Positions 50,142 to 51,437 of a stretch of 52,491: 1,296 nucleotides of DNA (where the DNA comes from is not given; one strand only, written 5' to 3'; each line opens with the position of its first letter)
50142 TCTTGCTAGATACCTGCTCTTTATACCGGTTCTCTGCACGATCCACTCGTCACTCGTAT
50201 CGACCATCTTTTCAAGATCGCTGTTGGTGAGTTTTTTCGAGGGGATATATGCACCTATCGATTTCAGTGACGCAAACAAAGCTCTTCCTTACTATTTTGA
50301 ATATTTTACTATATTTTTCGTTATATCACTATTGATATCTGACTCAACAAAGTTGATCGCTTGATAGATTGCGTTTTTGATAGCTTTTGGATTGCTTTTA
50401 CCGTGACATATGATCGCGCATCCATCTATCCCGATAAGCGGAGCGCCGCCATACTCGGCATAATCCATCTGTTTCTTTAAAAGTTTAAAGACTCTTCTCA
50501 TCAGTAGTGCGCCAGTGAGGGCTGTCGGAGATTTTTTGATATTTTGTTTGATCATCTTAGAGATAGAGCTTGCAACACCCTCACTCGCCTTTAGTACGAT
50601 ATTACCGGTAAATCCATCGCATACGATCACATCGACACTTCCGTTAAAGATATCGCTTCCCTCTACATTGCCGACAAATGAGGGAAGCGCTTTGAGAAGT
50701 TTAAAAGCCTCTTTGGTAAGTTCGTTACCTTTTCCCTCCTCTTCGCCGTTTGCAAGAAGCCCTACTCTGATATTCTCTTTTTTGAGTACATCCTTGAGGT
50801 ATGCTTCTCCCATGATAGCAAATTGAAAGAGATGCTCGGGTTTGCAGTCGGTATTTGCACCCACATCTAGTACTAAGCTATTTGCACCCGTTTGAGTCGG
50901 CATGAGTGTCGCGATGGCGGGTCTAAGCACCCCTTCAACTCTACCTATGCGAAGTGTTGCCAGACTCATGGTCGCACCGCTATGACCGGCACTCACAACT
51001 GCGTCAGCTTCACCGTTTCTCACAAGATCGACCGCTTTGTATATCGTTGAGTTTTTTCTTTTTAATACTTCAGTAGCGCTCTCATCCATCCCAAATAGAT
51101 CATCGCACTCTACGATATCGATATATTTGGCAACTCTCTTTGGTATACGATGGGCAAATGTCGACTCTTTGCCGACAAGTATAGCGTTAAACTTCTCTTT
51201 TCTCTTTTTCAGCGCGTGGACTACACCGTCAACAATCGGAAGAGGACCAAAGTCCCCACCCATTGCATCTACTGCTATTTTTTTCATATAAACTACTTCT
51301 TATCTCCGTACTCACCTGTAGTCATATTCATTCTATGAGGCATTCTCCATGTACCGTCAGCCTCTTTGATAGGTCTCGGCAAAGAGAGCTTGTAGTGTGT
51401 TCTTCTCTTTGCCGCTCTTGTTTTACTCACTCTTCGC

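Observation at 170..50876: Hyper-abundant 10-bp palindrome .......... scattered through genes and intergenic regions (DNA-uptake-sequence-like word)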

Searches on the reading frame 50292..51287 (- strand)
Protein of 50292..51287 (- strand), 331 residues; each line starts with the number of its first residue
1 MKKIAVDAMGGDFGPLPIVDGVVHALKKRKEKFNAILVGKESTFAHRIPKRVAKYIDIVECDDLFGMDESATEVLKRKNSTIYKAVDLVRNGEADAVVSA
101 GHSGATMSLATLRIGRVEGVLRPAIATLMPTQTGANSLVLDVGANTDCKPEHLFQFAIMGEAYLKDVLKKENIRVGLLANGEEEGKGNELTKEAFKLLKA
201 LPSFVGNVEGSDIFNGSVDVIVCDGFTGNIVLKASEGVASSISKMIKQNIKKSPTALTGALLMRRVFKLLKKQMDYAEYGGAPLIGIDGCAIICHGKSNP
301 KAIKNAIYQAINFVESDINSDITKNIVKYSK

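Call 24: find_encoding_contigs(protein=window:50292-51287:-, flank=10000, max_places=4)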
Protein window:50292-51287:- (331 aa): 3 contigs read that carry it; 3 places shown.
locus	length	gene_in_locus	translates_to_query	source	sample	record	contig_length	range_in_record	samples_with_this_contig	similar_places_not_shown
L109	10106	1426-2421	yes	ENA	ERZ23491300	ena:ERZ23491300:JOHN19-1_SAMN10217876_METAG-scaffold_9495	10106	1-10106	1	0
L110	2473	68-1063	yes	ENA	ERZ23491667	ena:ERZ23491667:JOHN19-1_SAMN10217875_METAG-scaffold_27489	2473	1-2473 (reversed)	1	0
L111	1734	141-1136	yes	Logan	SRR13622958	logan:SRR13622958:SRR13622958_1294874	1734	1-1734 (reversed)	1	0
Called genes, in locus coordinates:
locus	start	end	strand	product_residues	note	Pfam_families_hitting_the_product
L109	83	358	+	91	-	PF00037:Fer4 (weak), PF12797:Fer4_2 (faint), PF13237:Fer4_10 (weak), PF14697:Fer4_21 (faint), PF12838:Fer4_7, PF13187:Fer4_9 (weak)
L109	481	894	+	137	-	PF00334:NDK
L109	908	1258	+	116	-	-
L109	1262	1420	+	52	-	PF01783:Ribosomal_L32p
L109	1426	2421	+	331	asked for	PF02504:FA_synthesis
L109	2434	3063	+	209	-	-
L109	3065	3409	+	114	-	PF08541:ACP_syn_III_C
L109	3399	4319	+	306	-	PF03706:LPG_synthase_TM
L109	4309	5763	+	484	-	PF02366:PMT, PF13231:PMT_2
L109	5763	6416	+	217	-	PF14378:PAP2_3 (weak), PF01569:PAP2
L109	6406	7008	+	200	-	PF01569:PAP2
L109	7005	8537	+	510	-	PF13231:PMT_2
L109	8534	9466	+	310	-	PF00535:Glycos_transf_2, PF10111:Glyco_tranf_2_2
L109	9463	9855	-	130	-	PF01850:PIN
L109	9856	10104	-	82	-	?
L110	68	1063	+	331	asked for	PF02504:FA_synthesis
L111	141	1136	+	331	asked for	PF02504:FA_synthesis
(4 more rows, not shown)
